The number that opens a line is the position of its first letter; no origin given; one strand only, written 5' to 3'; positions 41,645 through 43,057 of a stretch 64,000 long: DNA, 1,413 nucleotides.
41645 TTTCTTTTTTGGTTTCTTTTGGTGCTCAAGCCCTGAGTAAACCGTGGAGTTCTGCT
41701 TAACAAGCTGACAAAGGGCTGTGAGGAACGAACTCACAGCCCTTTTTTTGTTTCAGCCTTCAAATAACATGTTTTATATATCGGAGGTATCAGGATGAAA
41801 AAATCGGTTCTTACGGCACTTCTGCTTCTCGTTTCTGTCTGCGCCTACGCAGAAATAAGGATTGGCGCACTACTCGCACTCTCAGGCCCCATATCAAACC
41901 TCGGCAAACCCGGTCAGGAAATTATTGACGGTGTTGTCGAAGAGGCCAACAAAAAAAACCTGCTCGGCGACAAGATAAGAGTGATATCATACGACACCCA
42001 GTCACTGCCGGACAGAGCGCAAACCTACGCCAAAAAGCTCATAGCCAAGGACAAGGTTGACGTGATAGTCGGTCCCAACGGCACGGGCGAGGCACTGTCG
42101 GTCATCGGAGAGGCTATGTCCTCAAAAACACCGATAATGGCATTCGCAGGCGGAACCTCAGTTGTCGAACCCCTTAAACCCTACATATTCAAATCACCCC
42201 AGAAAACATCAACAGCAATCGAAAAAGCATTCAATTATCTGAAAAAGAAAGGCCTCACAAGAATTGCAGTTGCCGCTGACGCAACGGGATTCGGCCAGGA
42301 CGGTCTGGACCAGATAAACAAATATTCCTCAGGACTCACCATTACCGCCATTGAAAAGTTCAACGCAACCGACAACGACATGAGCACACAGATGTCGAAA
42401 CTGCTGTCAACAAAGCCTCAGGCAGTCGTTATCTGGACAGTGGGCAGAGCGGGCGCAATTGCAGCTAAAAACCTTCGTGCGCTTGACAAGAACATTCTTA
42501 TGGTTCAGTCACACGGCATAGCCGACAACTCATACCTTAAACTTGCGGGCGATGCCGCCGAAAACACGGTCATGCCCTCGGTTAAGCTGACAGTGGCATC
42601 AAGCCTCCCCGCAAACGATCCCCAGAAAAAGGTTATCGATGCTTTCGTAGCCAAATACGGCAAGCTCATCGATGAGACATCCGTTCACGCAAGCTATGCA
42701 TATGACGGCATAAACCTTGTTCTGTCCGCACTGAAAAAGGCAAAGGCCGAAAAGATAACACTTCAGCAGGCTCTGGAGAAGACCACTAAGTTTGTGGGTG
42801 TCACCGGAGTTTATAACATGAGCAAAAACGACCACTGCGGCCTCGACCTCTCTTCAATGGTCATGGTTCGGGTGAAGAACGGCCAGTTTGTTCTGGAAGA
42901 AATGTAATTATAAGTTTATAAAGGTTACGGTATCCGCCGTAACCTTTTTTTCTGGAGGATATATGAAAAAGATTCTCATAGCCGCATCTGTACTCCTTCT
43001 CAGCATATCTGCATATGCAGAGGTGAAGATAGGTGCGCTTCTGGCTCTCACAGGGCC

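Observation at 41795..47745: Aromatic amino-acid module: two orphan LivJ-like binding proteins followed by iorAB-paaK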

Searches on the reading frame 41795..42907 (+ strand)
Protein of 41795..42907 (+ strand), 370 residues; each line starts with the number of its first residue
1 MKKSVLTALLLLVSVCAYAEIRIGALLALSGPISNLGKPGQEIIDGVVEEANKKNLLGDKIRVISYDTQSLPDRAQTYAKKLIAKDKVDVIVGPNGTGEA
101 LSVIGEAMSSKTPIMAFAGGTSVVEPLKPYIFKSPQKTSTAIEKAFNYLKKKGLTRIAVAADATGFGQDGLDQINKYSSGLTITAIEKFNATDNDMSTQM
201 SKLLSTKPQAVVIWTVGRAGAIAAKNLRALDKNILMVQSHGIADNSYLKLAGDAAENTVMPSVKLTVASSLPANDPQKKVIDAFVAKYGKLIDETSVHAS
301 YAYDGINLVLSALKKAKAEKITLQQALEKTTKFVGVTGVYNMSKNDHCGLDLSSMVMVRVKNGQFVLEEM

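Call 5: search_protein_families(library=pfam, proteins=[window:41795-42907:+])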
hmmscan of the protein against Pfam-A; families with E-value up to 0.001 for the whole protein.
window:41795-42907:+ (370 aa): 3 families
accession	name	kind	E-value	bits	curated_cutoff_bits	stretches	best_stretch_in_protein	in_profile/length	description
PF13458.12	Peripla_BP_6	-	5.9e-49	168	31.7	1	20-363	1-342/343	Periplasmic binding protein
PF01094.35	ANF_receptor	-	7.8e-12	45.3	25.4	1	48-345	10-337/353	Receptor family ligand binding region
PF13433.12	Peripla_BP_5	-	8.2e-12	45.3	27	1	21-93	1-74/363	Periplasmic binding protein domain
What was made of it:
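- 41795..42907 (+): SBP1: periplasmic Peripla_BP_6 binding protein of the aromatic-acid (cluster B-III-like) clade. Pfam 168 bits (call 5).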

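Call 6: search_protein_families(library=ncbifam, proteins=[window:41795-42907:+])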
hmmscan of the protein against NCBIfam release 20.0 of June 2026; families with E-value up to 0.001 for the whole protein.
window:41795-42907:+ (370 aa): 2 families
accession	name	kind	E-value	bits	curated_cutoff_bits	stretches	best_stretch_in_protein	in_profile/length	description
TIGR03407.1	urea_ABC_UrtA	exception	2.8e-08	33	492.75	1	21-365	1-345/361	urea ABC transporter substrate-binding protein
TIGR03669.1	urea_ABC_arch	equivalog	8.8e-07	28.2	494.8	1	21-94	1-75/375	urea ABC transporter substrate-binding protein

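Call 13: find_encoding_contigs(protein=window:41795-42907:+, flank=10000, max_places=6)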
Protein window:41795-42907:+ (370 aa): 10 contigs read that carry it; 6 places shown.
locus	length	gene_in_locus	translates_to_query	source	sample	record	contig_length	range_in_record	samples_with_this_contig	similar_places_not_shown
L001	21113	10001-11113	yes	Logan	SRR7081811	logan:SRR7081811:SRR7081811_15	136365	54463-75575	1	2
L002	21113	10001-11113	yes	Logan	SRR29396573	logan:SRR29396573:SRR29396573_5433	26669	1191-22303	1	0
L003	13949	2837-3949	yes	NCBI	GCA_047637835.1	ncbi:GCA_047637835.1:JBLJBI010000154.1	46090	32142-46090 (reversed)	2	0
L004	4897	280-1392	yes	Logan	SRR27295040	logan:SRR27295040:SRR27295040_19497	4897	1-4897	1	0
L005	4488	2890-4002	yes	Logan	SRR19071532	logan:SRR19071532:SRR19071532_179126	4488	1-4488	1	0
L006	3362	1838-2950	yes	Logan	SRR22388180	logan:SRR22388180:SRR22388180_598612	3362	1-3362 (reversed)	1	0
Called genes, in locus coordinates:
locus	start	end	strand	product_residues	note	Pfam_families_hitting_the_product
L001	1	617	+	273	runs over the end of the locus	PF01145:Band_7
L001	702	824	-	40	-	-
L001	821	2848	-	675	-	PF13089:PP_kinase_N, PF02503:PP_kinase, PF17941:PP_kinase_C_1, PF13091:PLDc_2 (faint), PF13090:PP_kinase_C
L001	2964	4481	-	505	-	PF02541:Ppx-GppA, PF21447:Ppx-GppA_III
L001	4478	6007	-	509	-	PF02541:Ppx-GppA, PF21447:Ppx-GppA_III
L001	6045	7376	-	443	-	PF05235:CHAD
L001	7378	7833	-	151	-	PF00300:His_Phos_1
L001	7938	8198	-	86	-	-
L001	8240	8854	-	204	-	PF01184:Gpr1_Fun34_YaaH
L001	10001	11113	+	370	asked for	PF13433:Peripla_BP_5, PF13458:Peripla_BP_6, PF01094:ANF_receptor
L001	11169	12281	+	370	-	PF13433:Peripla_BP_5 (weak), PF13458:Peripla_BP_6, PF01094:ANF_receptor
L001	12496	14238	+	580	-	PF01855:POR_N, PF02775:TPP_enzyme_C, PF14697:Fer4_21 (weak)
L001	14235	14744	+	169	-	PF01558:POR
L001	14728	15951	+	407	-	PF00501:AMP-binding, PF14535:AMP-binding_C_2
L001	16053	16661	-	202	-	PF03458:Gly_transporter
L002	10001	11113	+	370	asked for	PF13433:Peripla_BP_5, PF13458:Peripla_BP_6, PF01094:ANF_receptor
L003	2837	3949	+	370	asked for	PF13433:Peripla_BP_5, PF13458:Peripla_BP_6, PF01094:ANF_receptor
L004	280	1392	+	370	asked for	PF13433:Peripla_BP_5, PF13458:Peripla_BP_6, PF01094:ANF_receptor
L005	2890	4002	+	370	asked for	PF13433:Peripla_BP_5, PF13458:Peripla_BP_6, PF01094:ANF_receptor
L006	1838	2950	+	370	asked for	PF13433:Peripla_BP_5, PF13458:Peripla_BP_6, PF01094:ANF_receptor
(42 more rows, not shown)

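Call 14: search_solved_structures(query=window:41795-42907:+, max_evalue=0.001, show_alignments=2)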
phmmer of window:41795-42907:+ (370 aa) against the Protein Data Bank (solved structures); distinct sequences matched with E-value up to 0.001: 31.
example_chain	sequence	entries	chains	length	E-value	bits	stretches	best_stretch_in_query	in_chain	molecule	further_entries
7ylt_B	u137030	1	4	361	1.4e-37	133.1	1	19-367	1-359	Putative ABC transporter, substrate-binding protein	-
3sg0_A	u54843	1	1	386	4.5e-36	128.1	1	6-368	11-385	Extracellular ligand-binding receptor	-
4dqd_A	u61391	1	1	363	1.9e-34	122.8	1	19-368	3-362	Extracellular ligand-binding receptor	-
3uk0_A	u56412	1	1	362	3.8e-30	108.6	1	20-367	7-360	Extracellular ligand-binding receptor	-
3ukj_A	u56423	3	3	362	1.2e-28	103.7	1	20-367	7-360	Extracellular ligand-binding receptor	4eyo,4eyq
3tx6_A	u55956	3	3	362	1.7e-28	103.2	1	20-367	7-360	Putative branched-chain amino acid transport system substrate-binding protein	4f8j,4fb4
4jb0_A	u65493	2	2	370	2.1e-28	102.9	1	20-367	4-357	branched-chain amino acid transport system substrate-binding protein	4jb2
4q6w_A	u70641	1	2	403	4.4e-21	78.8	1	7-364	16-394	Putative leu/ile/val-binding protein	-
4mpt_A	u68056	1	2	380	2.3e-20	76.5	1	20-364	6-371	Putative leu/ile/val-binding protein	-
4ey3_A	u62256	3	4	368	5e-20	75.4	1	21-317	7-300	Twin-arginine translocation pathway signal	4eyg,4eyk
3td9_A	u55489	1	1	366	3e-19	72.8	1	21-366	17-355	Branched chain amino acid ABC transporter, periplasmic amino acid-binding protein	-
4gnr_A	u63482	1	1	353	7.7e-14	55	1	21-364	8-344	ABC transporter substrate-binding protein-branched chain amino acid transport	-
4f06_A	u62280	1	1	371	7.2e-13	51.9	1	21-316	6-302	Extracellular ligand-binding receptor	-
4evs_A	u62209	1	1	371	3.4e-10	43.1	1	21-314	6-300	PUTATIVE ABC TRANSPORTER SUBUNIT, SUBSTRATE-BINDING COMPONENT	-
4obb_A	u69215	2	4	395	5.3e-10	42.4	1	23-342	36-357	Amino acid/amide ABC transporter substrate-binding protein, HAAT family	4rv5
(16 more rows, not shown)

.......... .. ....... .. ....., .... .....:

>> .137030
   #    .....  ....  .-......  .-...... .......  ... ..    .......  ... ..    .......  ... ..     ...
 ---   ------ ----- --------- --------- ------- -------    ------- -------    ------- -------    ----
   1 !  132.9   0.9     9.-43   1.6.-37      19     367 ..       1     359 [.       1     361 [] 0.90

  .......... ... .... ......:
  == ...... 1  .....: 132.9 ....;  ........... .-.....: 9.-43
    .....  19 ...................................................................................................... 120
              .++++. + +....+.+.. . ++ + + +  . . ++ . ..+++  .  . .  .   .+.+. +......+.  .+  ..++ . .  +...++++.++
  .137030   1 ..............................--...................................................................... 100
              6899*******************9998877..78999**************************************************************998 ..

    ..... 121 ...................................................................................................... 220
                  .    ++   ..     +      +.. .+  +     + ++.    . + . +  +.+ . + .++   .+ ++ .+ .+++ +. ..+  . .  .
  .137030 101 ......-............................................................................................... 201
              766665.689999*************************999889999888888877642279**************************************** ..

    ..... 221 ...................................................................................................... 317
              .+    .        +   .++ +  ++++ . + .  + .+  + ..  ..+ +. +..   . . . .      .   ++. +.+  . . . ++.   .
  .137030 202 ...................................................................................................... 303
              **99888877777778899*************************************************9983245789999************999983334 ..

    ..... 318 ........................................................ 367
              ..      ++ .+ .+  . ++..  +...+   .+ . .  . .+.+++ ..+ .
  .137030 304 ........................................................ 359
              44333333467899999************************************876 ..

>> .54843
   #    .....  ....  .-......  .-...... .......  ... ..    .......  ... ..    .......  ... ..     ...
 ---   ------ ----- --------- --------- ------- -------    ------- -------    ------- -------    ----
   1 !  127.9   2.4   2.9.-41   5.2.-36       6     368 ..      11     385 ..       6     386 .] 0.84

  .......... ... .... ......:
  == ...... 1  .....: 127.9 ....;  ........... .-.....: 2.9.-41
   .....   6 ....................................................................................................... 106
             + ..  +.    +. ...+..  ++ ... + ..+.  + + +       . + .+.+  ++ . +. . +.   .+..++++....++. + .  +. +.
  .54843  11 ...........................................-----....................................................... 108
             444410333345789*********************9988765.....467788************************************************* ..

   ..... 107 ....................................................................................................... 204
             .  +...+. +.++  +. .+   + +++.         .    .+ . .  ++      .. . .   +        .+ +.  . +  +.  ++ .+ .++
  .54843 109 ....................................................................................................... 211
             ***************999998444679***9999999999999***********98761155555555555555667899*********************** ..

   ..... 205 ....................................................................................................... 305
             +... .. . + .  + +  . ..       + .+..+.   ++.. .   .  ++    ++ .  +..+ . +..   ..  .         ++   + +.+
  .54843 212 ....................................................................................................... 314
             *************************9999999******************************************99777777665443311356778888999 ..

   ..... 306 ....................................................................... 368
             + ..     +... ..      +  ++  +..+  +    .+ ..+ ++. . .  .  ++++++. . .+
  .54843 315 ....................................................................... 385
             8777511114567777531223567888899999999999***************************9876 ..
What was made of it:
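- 41795..42907 (+): The nearest PDB entries are 7YLT, 3SG0 and 4DQD (call 14).
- On Cluster B-III aromatic-acid binding proteins (CouP, IadK2, 3SG0 type): phmmer gives 1e-37 to 1e-28 against 3e-5 for LivJ (call 14).
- Closest known: Variovorax IadK2/IadK3. Same: It is the best sequence match in the PDB (E = 1.4e-37, call 14).
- phmmer gives E = 1e-37 to 1e-28 for 7YLT, 3SG0, 4DQD, 3UK0 and 3TX6, against 3e-5 for LivJ (call 14).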

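Call 17: find_homologous_proteins(query=window:41795-42907:+, max_evalue=1e-20)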
Query window:41795-42907:+ (370 aa): 558 proteins with E <= 1e-20 among 8000 candidates; the best 120 are listed.
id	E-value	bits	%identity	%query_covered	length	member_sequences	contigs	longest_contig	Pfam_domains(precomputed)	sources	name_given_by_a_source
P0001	5.3e-230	780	99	100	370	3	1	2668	PF01094.35,PF13433.13,PF13458.13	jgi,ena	-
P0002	8.8e-204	694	86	100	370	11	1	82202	PF01094.35,PF13433.13,PF13458.13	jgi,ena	-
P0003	2.5e-169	581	70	100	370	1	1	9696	PF01094.35,PF13433.13,PF13458.13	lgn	-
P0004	2.6e-169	581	69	100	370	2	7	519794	PF01094.35,PF13433.13,PF13458.13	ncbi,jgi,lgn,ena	-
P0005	2.0e-165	568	68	100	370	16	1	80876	PF01094.35,PF13433.13,PF13458.13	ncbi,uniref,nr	ncbi:ABC transporter substrate-binding protein [Seleniivibrio sp.]|uniref:ABC transporter substrate-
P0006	2.1e-165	568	70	99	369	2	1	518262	PF01094.35,PF13433.13,PF13458.13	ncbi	ncbi:MAG: ABC transporter substrate-binding protein [Deferribacterales bacterium]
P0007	1.1e-164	566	67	100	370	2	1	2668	PF01094.35,PF13433.13,PF13458.13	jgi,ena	-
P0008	1.8e-164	565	70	100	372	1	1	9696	PF01094.35,PF13433.13,PF13458.13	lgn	-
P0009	5.5e-154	531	66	100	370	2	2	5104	PF01094.35,PF13433.13,PF13458.13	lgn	-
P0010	2.3e-126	440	58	95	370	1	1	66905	PF01094.35,PF13433.13,PF13458.13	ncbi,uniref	ncbi:ABC transporter substrate-binding protein [Deferribacter abyssi]|uniref:ABC transporter substra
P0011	6.7e-125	435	55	99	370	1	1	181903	PF01094.35,PF13433.13,PF13458.13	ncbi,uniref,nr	ncbi:ABC transporter substrate-binding protein [Deferribacter autotrophicus]|uniref:ABC transporter 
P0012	1.9e-117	410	53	100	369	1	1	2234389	PF01094.35,PF13433.13,PF13458.13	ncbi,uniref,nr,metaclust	ncbi:branched-chain amino acid ABC transporter, substrate-binding protein [Deferribacter desulfurica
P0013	8.6e-116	405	53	99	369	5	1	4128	PF01094.35,PF13433.13,PF13458.13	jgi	-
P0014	8.8e-86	306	42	98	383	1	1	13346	PF01094.35,PF13433.13,PF13458.13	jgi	jgi:branched-chain amino acid transport system substrate-binding protein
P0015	5.8e-85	304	41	100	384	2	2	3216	PF01094.35,PF13433.13,PF13458.13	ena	-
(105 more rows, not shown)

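Call 20: find_encoding_contigs(protein=P0005, flank=8000, max_places=2)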
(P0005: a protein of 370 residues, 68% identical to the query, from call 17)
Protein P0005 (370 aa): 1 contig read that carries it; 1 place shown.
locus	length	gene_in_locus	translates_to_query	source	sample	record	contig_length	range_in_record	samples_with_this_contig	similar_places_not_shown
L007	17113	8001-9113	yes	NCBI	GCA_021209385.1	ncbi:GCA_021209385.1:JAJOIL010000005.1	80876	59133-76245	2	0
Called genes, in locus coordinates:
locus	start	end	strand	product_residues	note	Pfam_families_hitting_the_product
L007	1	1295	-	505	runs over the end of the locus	PF02541:Ppx-GppA, PF21447:Ppx-GppA_III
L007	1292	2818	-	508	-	PF02541:Ppx-GppA, PF21447:Ppx-GppA_III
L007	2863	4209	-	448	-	PF05235:CHAD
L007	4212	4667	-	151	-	PF00300:His_Phos_1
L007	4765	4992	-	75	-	-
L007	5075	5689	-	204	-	PF01184:Gpr1_Fun34_YaaH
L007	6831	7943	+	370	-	PF13433:Peripla_BP_5, PF13458:Peripla_BP_6, PF01094:ANF_receptor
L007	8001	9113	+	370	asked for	PF13433:Peripla_BP_5, PF13458:Peripla_BP_6, PF01094:ANF_receptor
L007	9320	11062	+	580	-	PF01855:POR_N, PF02775:TPP_enzyme_C, PF00037:Fer4 (weak)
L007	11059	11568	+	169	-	PF01558:POR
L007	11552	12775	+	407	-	PF00501:AMP-binding, PF14535:AMP-binding_C_2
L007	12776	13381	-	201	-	PF03458:Gly_transporter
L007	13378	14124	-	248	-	PF03649:UPF0014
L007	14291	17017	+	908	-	PF02743:dCache_1 (weak), PF00989:PAS (weak), PF08448:PAS_4, PF13426:PAS_9 (weak), PF02518:HATPase_c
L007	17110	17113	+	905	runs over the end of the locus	PF02743:dCache_1, PF08448:PAS_4, PF13426:PAS_9 (weak), PF02518:HATPase_c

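Call 21: find_encoding_contigs(protein=P0006, flank=8000, max_places=2)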
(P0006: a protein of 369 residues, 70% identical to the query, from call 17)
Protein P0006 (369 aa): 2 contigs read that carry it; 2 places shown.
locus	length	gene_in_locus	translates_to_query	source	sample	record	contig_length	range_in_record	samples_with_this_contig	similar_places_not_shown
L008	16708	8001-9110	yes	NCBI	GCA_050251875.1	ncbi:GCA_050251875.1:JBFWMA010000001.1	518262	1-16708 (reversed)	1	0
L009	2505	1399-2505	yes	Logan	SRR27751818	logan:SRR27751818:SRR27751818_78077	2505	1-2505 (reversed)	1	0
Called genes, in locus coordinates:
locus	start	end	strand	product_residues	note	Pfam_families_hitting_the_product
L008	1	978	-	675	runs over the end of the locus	PF13089:PP_kinase_N, PF02503:PP_kinase, PF17941:PP_kinase_C_1, PF13091:PLDc_2 (faint), PF13090:PP_kinase_C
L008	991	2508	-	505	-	PF02541:Ppx-GppA, PF21447:Ppx-GppA_III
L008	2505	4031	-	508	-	PF02541:Ppx-GppA, PF21447:Ppx-GppA_III, PF01966:HD (faint)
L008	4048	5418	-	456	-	PF05235:CHAD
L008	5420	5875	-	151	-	PF00300:His_Phos_1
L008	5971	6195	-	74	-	-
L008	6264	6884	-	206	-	PF01184:Gpr1_Fun34_YaaH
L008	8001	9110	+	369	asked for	PF13433:Peripla_BP_5, PF13458:Peripla_BP_6, PF01094:ANF_receptor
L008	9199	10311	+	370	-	PF13433:Peripla_BP_5, PF13458:Peripla_BP_6, PF01094:ANF_receptor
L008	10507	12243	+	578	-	PF01855:POR_N, PF12797:Fer4_2 (faint), PF02775:TPP_enzyme_C, PF14697:Fer4_21 (weak), PF00037:Fer4 (weak)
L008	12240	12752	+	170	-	PF01558:POR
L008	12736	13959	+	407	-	PF00501:AMP-binding, PF14535:AMP-binding_C_2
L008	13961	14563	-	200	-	PF03458:Gly_transporter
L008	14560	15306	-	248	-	PF03649:UPF0014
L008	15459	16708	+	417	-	PF02743:dCache_1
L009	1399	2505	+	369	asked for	PF13433:Peripla_BP_5, PF13458:Peripla_BP_6, PF01094:ANF_receptor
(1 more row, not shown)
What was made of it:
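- Synteny among the 7 genomes extends to unrelated flanking genes, so on its own it is weak evidence for a functional link (calls 13, 20, 21). Synteny in close relatives also covers unrelated genes (calls 13, 20, 21).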

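Call 22: find_encoding_contigs(protein=P0012, flank=8000, max_places=2)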
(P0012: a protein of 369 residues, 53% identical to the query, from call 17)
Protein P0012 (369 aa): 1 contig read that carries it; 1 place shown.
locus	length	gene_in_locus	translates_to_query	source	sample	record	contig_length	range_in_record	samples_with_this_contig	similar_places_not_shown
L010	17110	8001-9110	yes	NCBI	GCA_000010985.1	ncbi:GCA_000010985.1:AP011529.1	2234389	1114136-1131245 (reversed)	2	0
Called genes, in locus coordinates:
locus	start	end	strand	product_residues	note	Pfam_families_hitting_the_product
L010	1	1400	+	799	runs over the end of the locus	PF00069:Pkinase, PF07714:PK_Tyr_Ser-Thr, PF20250:FapA_N, PF03961:FapA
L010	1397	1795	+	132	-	PF02391:MoaE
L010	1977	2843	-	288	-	PF14378:PAP2_3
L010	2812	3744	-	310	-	PF01073:3Beta_HSD, PF01370:Epimerase, PF04321:RmlD_sub_bind, PF13460:NAD_binding_10 (weak), PF16363:GDP_Man_Dehyd, PF07993:NAD_binding_4, PF02719:Polysacc_synt_2 (weak)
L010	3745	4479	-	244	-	PF23023:Anti-Pycsar_Apyc1, PF00753:Lactamase_B, PF12706:Lactamase_B_2, PF16661:Lactamase_B_6 (faint)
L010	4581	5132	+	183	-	PF04011:LemA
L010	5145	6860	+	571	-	PF09972:DUF2207, PF20990:DUF2207_C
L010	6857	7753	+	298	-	PF00551:Formyl_trans_N, PF02911:Formyl_trans_C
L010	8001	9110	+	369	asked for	PF13433:Peripla_BP_5, PF13458:Peripla_BP_6, PF01094:ANF_receptor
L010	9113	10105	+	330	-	PF08240:ADH_N, PF00107:ADH_zinc_N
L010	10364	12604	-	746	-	PF00512:HisKA, PF02518:HATPase_c, PF00072:Response_reg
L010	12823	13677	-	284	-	PF00781:DAGK_cat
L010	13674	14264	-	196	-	-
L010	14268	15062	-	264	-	PF02621:VitK2_biosynth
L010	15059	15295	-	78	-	PF14451:Ub-Mut7C, PF02597:ThiS (weak)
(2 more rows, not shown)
